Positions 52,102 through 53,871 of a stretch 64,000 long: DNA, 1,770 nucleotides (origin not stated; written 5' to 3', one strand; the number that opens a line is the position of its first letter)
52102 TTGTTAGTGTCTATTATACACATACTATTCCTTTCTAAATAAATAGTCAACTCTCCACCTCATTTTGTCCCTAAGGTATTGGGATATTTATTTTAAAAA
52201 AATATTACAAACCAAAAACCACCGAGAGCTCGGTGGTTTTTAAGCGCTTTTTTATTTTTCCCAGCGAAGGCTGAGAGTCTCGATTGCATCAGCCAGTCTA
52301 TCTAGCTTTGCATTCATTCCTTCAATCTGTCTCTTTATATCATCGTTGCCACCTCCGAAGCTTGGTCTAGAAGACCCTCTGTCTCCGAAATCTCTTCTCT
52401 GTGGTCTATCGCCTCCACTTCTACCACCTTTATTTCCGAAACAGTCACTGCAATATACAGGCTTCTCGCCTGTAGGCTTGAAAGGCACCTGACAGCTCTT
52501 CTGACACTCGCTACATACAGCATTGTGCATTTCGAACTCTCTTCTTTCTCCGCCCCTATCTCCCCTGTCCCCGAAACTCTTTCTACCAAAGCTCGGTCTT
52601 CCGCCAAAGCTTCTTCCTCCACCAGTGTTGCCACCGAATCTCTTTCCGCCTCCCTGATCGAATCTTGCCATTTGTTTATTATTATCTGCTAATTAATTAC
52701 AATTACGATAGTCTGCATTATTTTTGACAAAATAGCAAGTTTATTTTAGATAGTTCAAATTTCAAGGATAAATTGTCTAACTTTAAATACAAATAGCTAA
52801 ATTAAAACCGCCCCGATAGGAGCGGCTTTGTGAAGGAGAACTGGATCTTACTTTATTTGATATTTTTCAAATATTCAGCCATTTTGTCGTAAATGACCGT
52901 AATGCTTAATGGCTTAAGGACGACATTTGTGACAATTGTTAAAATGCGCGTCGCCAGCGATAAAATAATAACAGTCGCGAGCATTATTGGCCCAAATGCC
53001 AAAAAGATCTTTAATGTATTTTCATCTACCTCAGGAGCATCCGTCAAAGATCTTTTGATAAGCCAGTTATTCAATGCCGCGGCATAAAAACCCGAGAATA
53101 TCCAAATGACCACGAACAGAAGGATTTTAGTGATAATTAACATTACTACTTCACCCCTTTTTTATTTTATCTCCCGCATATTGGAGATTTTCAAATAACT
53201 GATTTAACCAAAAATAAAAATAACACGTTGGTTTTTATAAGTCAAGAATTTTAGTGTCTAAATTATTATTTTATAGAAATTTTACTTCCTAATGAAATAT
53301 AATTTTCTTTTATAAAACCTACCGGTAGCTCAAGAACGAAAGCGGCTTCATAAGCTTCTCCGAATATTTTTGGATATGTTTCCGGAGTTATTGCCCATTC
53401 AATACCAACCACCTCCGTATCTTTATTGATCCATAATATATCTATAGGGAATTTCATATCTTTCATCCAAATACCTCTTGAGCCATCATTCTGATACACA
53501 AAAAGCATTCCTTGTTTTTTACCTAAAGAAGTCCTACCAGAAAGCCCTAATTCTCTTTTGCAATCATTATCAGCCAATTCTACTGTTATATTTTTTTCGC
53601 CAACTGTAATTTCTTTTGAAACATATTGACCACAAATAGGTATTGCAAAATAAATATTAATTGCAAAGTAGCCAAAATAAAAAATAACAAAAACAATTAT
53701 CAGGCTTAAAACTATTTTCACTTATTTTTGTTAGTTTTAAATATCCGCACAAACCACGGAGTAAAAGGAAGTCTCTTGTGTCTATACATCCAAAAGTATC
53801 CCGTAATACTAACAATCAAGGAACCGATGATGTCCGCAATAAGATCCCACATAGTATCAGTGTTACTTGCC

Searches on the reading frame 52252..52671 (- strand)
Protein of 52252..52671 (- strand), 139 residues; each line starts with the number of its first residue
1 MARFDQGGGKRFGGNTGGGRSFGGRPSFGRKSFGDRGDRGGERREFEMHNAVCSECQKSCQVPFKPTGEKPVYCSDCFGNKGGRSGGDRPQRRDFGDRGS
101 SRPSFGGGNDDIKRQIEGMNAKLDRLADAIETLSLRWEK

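Call 3: search_protein_families(library=pfam, proteins=[window:52252-52671:-], max_evalue=0.01)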
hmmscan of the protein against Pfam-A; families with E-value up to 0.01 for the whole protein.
window:52252-52671:- (139 aa): 2 families
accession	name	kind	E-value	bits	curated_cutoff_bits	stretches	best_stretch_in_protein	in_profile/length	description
PF23477.1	zf_Tbcl_2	-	9.6e-17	60.8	27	1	47-80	2-35/37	Probable treble clef zinc finger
PF13165.11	SCIFF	-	0.0044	17.3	27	1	47-61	14-28/44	Six-cysteine peptide SCIFF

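Call 4: search_protein_families(library=ncbifam, proteins=[window:52252-52671:-], max_evalue=0.01)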
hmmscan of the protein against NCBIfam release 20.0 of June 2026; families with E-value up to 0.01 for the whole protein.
window:52252-52671:- (139 aa): 2 families
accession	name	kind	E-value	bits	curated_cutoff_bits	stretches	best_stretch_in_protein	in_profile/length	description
TIGR04272.1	cxxc_cxxc_Mbark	domain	6.8e-17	60.9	36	1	47-80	2-35/37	CxxC-x17-CxxC domain-containing protein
TIGR03973.1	six_Cys_in_45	equivalog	0.0045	16.9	50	1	48-61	15-28/43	six-cysteine ranthipeptide SCIFF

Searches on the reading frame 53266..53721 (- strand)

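Call 52: search_protein_families(library=pfam, proteins=[window:53266-53721:-], max_evalue=0.0001)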
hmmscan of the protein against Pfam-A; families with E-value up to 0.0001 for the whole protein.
window:53266-53721:- (151 aa): 1 family
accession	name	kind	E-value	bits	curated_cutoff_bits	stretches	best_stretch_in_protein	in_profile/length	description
PF02643.20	DUF192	-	5.9e-27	94.1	27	1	45-150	1-96/96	Uncharacterized ACR, COG1430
